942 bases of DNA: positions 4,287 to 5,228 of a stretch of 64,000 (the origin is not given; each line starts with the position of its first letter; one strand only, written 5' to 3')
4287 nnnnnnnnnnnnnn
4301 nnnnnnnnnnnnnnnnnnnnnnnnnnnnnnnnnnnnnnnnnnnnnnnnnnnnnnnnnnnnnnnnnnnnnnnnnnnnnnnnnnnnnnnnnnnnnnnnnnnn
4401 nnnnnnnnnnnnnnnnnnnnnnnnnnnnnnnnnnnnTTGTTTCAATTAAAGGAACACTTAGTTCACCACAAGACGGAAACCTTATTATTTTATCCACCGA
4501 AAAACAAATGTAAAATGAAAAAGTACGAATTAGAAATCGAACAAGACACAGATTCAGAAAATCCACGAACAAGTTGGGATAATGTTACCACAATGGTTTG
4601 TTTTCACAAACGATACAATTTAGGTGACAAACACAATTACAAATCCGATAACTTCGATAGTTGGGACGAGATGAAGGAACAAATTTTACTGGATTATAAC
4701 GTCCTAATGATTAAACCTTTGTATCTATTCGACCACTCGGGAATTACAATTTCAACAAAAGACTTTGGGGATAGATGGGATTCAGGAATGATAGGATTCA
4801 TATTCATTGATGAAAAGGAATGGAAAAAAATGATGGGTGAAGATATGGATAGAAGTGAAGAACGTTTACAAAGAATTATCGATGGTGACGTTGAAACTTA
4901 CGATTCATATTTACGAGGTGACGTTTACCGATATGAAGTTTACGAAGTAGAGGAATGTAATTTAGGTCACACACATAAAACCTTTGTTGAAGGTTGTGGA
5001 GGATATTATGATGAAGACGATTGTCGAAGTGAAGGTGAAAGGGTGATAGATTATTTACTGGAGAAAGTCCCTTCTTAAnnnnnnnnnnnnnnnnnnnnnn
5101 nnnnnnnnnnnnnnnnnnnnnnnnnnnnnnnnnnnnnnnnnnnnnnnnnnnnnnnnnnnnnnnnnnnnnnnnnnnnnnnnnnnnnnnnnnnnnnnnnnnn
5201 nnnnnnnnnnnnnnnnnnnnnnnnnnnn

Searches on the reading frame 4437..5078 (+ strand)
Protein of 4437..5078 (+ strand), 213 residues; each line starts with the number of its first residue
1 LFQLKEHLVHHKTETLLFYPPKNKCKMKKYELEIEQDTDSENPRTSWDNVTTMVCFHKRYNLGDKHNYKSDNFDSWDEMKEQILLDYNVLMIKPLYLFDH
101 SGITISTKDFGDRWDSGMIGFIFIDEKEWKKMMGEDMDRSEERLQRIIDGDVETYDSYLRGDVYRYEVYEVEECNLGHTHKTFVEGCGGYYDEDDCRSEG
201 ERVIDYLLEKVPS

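Call 38: search_protein_families(library=phrogs, proteins=[window:4437-5078:+], max_evalue=0.001)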
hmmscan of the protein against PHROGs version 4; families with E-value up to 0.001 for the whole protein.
window:4437-5078:+ (213 aa): 1 family
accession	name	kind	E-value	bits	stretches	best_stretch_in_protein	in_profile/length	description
phrog_6186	-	unknown function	1e-19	72.4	1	27-206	10-200/220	-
